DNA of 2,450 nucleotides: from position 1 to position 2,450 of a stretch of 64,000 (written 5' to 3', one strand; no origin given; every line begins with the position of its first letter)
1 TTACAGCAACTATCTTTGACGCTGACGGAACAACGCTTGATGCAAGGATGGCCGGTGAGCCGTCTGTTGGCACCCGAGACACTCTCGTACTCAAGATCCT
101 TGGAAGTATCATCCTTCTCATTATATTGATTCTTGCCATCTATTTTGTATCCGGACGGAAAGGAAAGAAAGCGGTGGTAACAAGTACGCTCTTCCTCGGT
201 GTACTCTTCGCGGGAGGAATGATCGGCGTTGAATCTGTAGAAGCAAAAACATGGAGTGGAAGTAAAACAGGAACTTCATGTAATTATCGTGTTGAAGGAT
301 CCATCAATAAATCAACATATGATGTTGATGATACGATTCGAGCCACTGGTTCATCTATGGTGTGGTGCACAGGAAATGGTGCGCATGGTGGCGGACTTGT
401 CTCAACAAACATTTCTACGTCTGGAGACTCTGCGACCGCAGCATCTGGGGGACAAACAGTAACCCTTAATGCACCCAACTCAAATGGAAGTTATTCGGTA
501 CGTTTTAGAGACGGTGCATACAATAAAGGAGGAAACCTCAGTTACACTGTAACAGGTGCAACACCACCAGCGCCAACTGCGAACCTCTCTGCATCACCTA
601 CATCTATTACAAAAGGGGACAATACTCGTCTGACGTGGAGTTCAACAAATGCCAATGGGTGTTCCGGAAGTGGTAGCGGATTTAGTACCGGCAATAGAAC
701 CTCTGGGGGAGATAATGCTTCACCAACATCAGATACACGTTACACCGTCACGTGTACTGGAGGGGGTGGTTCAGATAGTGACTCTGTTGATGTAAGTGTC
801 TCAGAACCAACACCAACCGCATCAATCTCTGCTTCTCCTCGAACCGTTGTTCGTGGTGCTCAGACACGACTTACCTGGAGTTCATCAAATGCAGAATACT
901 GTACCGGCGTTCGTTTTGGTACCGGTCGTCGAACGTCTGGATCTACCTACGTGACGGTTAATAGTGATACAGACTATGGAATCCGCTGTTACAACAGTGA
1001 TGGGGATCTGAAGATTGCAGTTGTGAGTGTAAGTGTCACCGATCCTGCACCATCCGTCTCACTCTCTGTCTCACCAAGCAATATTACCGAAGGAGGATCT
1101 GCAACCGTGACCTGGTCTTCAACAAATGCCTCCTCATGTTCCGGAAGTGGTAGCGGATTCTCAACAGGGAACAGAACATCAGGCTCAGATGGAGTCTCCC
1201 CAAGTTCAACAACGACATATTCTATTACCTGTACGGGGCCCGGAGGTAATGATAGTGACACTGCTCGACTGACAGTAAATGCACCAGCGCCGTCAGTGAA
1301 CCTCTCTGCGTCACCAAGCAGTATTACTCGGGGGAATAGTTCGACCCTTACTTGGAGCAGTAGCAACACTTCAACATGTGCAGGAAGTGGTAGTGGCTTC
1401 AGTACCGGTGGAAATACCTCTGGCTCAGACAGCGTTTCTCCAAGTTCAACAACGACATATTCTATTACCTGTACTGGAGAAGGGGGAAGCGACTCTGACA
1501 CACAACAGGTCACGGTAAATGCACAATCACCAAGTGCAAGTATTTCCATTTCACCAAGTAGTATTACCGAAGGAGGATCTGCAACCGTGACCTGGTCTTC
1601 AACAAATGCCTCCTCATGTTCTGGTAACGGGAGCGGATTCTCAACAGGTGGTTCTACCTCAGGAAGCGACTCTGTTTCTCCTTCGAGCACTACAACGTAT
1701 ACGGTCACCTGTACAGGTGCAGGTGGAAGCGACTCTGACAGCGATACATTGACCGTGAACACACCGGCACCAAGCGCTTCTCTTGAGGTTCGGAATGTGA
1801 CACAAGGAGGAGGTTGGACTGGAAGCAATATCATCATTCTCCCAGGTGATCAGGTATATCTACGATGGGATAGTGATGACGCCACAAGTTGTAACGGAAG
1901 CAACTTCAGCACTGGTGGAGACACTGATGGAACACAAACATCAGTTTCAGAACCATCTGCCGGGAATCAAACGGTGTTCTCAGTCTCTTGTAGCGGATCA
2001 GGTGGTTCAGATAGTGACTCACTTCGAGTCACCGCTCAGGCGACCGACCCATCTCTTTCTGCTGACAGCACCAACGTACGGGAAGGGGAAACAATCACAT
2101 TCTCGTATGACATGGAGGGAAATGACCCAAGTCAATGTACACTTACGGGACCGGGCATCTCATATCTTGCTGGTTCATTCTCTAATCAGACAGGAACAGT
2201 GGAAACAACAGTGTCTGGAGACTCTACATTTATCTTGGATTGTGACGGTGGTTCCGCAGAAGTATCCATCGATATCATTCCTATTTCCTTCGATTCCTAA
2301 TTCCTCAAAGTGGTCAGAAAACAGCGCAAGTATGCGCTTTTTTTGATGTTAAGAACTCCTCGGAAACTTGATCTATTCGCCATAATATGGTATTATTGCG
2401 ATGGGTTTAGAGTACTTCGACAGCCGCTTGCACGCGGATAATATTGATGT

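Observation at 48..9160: Adhesin-like island: two paralogous giant surface proteins bracketing an RTX-type protein and an S41 peptidase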

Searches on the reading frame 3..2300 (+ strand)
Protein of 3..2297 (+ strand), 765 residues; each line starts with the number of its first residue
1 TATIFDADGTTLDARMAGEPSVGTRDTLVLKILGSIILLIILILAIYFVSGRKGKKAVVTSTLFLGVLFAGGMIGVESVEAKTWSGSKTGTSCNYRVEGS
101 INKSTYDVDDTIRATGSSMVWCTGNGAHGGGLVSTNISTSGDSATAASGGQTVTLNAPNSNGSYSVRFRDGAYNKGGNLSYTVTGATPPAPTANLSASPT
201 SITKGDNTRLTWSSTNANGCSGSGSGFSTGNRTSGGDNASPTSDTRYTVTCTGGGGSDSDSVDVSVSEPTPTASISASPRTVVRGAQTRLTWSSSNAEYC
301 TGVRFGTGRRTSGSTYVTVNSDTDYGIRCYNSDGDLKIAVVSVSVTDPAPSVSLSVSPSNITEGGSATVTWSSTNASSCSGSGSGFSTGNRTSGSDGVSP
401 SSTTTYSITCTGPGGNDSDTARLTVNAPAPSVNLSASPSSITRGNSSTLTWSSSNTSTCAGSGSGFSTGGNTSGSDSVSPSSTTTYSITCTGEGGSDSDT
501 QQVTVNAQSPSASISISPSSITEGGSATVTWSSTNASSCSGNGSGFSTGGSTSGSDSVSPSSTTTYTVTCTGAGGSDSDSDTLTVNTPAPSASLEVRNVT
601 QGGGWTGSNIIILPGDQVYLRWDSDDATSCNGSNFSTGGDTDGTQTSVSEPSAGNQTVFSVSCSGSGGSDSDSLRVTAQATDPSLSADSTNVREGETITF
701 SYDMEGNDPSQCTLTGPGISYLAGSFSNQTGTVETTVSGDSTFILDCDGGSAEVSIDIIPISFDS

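Call 3: search_protein_families(library=pfam, proteins=[window:48-2300:+], max_evalue=1)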
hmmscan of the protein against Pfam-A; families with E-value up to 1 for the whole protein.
window:48-2300:+ (750 aa): 3 families
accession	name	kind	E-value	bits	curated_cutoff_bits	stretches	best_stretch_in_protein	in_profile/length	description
PF07679.22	I-set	-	0.2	12.2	23.7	0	674-695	9-30/90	Immunoglobulin I-set domain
PF08402.16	TOBE_2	-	0.23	12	21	0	599-612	60-73/76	TOBE domain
PF19407.5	DUF5979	-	0.6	11.2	25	0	384-422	16-50/104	Domain of unknown function (DUF5979)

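Call 5: search_protein_families(library=ncbifam, proteins=[window:48-2300:+], max_evalue=1)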
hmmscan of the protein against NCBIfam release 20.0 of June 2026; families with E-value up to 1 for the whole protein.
window:48-2300:+ (750 aa): 3 families
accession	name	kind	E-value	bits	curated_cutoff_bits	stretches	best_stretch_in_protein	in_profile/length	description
NF052529.1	PG_M23_Pgp6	exception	0.065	11.9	600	0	479-519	126-166/452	peptidoglycan metallopeptidase Pgp6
TIGR04370.1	glyco_rpt_poly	subfamily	0.082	11.9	40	1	19-62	188-233/396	oligosaccharide repeat unit polymerase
NF010266.0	PRK13712.1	equivalog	0.14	12.5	164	1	14-51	5-42/115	conjugal transfer protein TrbA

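Call 15: find_related_loci(query=window:3-2297:+, collection=genome_contigs, flank=10000)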
Query window:3-2297:+ (765 aa) in genome_contigs; peptide patterns used: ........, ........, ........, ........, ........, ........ (x = any residue, [..] = any of these).
36 stretches matched a pattern; 1 encode a relative of the query (tblastn E <= 1e-3); 1 distinct loci.
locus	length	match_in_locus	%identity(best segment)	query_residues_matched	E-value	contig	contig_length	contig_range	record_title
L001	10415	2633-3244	26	323-529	1e-5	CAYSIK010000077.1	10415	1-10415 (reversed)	MAG TPA_asm: uncultured Flavobacteriaceae bacterium isolate binchicken_co298_54 genome assembly, contig: NODE_12637_leng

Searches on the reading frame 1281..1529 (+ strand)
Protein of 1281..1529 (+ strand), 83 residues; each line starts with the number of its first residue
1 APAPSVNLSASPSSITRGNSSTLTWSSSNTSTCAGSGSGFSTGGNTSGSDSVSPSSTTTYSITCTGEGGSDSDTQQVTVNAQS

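Call 31: search_solved_structures(query=A1, max_evalue=10, show_alignments=2)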
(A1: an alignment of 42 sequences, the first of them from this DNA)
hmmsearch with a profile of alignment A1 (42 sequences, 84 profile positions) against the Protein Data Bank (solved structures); distinct sequences matched with E-value up to 10: 16.
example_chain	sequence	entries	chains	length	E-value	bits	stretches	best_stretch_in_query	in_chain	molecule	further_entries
2v5y_A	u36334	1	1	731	0.13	15.6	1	31-64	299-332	RECEPTOR-TYPE TYROSINE-PROTEIN PHOSPHATASE MU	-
2gw5_A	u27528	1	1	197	0.21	15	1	4-30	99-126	Leukocyte immunoglobulin-like receptor subfamily B member 2 precursor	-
2dyp_D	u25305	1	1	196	0.21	15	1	4-30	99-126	Leukocyte immunoglobulin-like receptor subfamily B member 2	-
6bcs_A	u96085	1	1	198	0.22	14.9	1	4-30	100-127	Leukocyte immunoglobulin-like receptor subfamily B member 2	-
2ee3_A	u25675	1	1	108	0.27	14.6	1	35-82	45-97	Collagen alpha-1(XX) chain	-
6tyb_C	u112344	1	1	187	0.31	14.4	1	7-77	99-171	T-cell surface glycoprotein CD4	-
9c9c_A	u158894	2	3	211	0.41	14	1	4-30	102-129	Leukocyte immunoglobulin-like receptor subfamily B member 2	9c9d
3qp3_A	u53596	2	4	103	0.86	13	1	57-81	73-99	Titin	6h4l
1ugn_A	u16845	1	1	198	0.98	12.8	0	6-30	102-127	Leukocyte immunoglobulin-like receptor 1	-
7pcy_A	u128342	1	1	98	1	12.8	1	46-78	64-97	PLASTOCYANIN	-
6k60_D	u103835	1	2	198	1.2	12.6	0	6-30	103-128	Leukocyte immunoglobulin-like receptor subfamily B member 1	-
3d2u_D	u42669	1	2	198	1.2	12.6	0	6-30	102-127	Leukocyte immunoglobulin-like receptor subfamily B member 1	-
1g0x_A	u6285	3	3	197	1.2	12.5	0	6-30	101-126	LEUCOCYTE IMMUNOGLOBULIN-LIKE RECEPTOR-1 | leukocyte immunoglobulin-like receptor 1 | Immunoglobulin-like transcript 2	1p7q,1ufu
4ofp_A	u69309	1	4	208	1.4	12.4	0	13-78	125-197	Protein SYG-2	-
6aee_G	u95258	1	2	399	2.4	11.6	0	6-30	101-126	Leukocyte immunoglobulin-like receptor subfamily B member 1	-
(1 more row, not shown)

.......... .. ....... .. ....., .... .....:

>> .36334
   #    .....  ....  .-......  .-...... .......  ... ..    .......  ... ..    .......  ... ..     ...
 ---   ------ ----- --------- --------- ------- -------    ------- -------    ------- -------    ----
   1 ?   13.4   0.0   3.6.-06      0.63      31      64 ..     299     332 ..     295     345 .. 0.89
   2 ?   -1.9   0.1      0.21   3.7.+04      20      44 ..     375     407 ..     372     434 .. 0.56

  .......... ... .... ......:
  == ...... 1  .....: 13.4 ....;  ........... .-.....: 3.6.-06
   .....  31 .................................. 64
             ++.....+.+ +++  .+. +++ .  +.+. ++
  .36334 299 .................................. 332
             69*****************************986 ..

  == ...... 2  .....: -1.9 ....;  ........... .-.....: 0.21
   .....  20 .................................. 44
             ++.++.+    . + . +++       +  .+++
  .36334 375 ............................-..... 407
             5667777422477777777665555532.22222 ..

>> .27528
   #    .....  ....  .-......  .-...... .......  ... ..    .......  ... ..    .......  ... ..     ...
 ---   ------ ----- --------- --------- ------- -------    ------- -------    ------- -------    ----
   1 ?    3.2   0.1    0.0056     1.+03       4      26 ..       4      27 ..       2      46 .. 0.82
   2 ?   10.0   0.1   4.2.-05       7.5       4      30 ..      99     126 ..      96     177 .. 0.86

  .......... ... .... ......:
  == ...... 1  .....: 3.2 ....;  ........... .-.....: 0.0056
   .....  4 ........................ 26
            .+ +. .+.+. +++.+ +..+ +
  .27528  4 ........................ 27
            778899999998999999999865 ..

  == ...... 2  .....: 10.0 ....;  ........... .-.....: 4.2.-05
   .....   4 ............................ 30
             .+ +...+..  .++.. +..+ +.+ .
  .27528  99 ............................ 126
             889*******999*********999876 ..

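Call 41: predict_structure(alignment_id=A1)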
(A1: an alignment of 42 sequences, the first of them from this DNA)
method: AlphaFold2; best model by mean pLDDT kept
length: 83 residues; sequences in the alignment: 42
mean_pLDDT: 95.6   pTM: 0.81
mean pLDDT of the five models: 95.6, 95.4, 93.7, 92.5, 91.6
residues with pLDDT >= 90: 79; 70-90: 4; 50-70: 0; < 50: 0
segments of 3 or more residues with pLDDT < 50: none
pLDDT, mean of each block of 10 residues (from residue 1): 96 96 97 94 95 96 97 97 82
secondary structure, 60 per line:
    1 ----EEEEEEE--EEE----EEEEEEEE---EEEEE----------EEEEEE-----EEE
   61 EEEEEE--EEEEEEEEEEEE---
elements in order: E5-11 E14-16 E21-28 E32-36 E47-52 E58-66 E69-80
